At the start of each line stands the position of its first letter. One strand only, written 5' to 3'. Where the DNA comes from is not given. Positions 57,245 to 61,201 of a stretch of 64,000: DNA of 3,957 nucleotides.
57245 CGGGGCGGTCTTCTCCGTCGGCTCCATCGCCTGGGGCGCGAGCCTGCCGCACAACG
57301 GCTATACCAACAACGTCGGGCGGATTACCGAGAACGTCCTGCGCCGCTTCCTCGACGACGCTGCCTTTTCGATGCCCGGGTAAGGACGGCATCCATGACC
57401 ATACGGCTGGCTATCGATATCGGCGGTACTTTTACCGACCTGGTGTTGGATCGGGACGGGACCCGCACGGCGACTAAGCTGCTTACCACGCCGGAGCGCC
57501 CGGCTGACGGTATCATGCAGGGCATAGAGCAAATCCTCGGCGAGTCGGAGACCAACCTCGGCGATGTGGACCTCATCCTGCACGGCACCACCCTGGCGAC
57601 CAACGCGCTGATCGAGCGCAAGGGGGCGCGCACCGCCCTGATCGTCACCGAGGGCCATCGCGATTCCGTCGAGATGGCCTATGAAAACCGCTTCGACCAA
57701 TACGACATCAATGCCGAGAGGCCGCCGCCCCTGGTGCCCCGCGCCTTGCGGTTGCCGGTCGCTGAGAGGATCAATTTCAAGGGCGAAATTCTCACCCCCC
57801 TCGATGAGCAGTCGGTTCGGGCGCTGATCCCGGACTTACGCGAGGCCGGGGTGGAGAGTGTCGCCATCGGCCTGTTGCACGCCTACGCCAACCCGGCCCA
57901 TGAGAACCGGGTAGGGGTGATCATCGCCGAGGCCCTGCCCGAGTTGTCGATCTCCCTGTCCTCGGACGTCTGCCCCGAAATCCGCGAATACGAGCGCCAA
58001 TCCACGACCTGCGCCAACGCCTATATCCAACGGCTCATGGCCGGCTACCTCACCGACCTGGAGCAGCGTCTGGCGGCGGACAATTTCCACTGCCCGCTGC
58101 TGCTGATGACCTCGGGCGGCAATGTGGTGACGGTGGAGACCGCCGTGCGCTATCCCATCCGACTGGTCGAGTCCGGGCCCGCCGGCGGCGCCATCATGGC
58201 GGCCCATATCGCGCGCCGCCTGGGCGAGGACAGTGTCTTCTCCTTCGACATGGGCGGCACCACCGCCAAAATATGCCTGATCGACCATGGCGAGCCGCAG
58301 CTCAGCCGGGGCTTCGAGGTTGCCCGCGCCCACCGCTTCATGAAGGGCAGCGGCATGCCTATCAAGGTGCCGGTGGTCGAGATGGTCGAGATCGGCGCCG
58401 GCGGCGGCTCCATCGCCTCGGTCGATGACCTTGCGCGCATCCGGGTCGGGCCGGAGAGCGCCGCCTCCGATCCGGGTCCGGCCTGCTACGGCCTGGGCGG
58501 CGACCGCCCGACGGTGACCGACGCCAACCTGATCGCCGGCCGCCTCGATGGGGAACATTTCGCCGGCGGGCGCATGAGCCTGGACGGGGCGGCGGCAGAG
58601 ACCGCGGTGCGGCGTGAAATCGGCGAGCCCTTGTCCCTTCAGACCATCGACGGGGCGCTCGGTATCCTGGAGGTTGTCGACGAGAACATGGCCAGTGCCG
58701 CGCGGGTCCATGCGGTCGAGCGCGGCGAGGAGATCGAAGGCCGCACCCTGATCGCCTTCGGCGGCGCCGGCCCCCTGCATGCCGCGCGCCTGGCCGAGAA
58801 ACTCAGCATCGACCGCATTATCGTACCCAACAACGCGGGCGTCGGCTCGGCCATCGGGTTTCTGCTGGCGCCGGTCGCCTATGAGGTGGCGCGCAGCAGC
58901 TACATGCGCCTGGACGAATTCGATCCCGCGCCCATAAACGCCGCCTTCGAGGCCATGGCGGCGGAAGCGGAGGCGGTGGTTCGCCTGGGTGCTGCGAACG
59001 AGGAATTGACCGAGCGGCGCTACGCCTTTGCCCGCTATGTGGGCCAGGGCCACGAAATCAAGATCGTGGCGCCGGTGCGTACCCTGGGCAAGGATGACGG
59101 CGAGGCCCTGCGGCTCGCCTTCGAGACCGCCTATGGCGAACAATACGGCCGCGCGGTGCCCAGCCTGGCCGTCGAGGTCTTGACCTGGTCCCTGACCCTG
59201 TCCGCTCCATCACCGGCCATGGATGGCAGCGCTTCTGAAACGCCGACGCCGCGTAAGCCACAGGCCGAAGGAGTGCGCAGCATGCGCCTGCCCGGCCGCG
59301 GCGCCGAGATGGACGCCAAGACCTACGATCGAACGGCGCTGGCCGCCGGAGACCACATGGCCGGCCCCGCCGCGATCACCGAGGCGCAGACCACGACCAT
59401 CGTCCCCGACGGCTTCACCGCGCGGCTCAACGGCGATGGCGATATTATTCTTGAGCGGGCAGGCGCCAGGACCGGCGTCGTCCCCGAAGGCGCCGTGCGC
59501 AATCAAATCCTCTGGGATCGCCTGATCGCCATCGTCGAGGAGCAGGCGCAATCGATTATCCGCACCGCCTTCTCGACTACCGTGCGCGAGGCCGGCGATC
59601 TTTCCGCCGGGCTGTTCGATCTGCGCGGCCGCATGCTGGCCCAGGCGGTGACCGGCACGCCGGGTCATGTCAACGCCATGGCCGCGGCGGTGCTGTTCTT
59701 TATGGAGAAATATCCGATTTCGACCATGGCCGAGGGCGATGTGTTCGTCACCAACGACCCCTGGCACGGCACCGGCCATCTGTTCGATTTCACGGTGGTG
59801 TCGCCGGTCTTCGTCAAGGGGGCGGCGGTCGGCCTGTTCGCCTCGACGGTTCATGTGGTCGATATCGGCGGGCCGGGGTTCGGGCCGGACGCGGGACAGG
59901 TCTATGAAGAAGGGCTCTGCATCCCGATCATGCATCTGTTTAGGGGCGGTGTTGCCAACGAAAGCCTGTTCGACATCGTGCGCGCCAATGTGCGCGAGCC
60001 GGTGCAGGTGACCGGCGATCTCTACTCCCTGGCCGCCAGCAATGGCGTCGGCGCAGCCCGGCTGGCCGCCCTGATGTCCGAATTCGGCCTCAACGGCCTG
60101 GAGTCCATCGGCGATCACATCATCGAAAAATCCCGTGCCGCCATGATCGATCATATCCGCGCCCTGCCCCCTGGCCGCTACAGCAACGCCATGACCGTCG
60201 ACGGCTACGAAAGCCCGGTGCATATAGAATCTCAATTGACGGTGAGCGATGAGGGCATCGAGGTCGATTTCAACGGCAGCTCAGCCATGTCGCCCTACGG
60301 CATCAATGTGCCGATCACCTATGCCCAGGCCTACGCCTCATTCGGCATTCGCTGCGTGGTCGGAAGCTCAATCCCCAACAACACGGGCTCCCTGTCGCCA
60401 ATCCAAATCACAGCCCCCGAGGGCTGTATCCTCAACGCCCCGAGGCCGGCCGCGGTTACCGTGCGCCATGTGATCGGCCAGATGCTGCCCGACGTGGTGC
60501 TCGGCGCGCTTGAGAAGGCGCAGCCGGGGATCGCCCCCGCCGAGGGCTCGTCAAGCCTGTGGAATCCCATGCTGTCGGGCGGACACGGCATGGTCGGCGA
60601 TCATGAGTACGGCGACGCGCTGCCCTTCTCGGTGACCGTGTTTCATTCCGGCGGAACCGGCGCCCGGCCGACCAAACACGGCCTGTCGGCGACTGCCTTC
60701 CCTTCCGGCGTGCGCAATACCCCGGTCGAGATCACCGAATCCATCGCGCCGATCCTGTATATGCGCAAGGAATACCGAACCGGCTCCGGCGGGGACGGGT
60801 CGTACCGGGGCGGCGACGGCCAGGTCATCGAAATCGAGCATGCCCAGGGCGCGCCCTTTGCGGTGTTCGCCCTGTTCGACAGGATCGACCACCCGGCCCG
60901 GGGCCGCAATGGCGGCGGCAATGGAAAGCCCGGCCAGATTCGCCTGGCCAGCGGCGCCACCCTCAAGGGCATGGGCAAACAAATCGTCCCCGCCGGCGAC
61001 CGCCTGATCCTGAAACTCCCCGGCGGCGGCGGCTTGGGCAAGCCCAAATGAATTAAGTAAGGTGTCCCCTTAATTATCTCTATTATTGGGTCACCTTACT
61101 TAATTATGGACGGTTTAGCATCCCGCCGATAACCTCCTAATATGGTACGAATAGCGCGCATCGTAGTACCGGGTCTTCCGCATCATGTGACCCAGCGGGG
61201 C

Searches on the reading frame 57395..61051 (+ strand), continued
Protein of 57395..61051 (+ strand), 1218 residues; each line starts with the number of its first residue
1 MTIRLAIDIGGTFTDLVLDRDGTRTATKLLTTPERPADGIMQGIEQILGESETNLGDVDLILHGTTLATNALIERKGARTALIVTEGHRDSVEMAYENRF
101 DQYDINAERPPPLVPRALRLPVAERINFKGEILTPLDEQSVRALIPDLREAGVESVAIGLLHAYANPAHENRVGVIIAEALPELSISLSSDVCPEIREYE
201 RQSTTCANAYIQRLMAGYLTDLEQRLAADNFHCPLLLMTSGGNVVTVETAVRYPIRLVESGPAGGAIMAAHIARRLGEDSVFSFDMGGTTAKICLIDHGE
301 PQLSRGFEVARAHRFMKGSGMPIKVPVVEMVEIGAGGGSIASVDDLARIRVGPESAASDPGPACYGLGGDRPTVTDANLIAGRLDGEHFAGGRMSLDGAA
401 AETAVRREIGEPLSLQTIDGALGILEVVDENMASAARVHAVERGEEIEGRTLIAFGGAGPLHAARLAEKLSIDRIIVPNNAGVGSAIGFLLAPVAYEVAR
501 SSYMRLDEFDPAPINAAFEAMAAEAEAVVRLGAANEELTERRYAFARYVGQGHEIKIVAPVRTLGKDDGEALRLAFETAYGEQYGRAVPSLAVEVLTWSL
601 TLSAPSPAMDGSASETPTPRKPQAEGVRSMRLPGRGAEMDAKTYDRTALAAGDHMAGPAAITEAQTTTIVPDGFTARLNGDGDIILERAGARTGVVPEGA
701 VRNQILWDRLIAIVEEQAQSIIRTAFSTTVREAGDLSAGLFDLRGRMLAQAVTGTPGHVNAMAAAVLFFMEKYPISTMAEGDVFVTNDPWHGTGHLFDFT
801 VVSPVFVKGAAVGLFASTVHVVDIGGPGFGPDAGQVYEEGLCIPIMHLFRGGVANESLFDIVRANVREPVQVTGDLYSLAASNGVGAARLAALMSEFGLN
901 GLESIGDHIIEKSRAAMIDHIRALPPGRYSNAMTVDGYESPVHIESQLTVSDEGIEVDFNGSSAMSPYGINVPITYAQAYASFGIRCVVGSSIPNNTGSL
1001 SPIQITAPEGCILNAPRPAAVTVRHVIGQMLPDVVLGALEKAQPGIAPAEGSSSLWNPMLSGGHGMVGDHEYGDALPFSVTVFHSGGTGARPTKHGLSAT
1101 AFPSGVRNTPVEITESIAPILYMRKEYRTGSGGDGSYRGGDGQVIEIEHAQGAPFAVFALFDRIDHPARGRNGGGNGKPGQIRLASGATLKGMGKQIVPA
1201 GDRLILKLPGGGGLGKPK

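Call 35: find_encoding_contigs(protein=P0003, flank=10000, max_places=4)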
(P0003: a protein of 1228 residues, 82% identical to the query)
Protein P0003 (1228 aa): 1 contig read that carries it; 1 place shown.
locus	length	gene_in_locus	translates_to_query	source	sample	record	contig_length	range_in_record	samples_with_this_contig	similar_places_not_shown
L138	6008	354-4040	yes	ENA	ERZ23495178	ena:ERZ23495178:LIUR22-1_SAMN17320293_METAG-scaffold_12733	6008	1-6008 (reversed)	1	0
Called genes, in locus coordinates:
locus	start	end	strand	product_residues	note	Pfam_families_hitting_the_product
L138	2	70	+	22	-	?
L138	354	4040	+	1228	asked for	PF05378:Hydant_A_N, PF01968:Hydantoinase_A, PF19278:Hydant_A_C, PF02538:Hydantoinase_B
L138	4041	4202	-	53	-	PF07896:DUF1674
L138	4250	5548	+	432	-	PF01029:NusB, PF01189:Methyltr_RsmB-F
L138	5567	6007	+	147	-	?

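Call 49: find_encoding_contigs(protein=P0006, flank=10000, max_places=4)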
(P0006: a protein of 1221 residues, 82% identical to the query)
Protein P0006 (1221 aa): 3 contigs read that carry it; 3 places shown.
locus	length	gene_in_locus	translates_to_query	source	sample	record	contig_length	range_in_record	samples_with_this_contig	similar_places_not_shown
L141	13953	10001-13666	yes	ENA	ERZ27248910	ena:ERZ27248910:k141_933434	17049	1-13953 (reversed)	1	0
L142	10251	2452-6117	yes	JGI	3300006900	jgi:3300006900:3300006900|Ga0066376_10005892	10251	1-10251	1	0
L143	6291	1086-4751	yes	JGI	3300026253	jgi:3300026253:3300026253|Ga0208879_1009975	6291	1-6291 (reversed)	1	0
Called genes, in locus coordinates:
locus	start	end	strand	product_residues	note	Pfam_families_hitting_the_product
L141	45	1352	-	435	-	PF22694:CtpB_N-like, PF00595:PDZ (weak), PF13180:PDZ_2, PF17820:PDZ_6, PF03572:Peptidase_S41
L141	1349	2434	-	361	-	PF01551:Peptidase_M23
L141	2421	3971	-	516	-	PF01676:Metalloenzyme, PF06415:iPGM_N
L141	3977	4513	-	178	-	PF02410:RsfS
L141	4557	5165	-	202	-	PF01467:CTP_transf_like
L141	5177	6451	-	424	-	PF00171:Aldedh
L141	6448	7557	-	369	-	PF00696:AA_kinase, PF01472:PUA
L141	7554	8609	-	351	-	PF01018:GTP1_OBG, PF01926:MMR_HSR1, PF02421:FeoB_N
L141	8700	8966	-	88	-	PF01016:Ribosomal_L27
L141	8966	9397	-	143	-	PF00829:Ribosomal_L21p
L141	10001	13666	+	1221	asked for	PF05378:Hydant_A_N, PF01968:Hydantoinase_A, PF19278:Hydant_A_C, PF02538:Hydantoinase_B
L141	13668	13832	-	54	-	PF07896:DUF1674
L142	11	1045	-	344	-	PF01018:GTP1_OBG, PF01926:MMR_HSR1, PF02421:FeoB_N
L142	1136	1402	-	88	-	PF01016:Ribosomal_L27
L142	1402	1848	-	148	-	PF00829:Ribosomal_L21p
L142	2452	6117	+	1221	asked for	PF05378:Hydant_A_N, PF01968:Hydantoinase_A, PF19278:Hydant_A_C, PF02538:Hydantoinase_B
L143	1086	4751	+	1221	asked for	PF05378:Hydant_A_N, PF01968:Hydantoinase_A, PF19278:Hydant_A_C, PF02538:Hydantoinase_B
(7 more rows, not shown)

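Call 50: find_encoding_contigs(protein=P0004, flank=10000, max_places=4)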
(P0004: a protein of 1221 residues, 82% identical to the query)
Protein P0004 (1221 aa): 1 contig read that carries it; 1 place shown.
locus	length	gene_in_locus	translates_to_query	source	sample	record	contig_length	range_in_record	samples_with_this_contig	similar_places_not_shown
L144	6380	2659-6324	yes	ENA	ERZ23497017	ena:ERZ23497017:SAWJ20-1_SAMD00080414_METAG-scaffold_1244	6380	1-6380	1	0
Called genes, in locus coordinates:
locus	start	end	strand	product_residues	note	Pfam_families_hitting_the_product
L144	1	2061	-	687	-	?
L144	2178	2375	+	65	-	PF00403:HMA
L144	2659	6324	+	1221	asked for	PF05378:Hydant_A_N, PF01968:Hydantoinase_A, PF19278:Hydant_A_C, PF02538:Hydantoinase_B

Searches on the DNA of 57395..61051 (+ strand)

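Call 47: search_rna_families(source=L137, start=9200, end=10100, threshold=evalue, max_evalue=1)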
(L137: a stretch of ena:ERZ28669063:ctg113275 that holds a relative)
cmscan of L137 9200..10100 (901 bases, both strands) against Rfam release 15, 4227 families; matches with E-value up to 1: 1.
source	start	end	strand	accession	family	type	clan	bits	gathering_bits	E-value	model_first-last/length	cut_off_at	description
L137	9661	9926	+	RF04168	MIR839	Gene; miRNA;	-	23.9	200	0.022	1-267/267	no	MIR839 microRNA precursor family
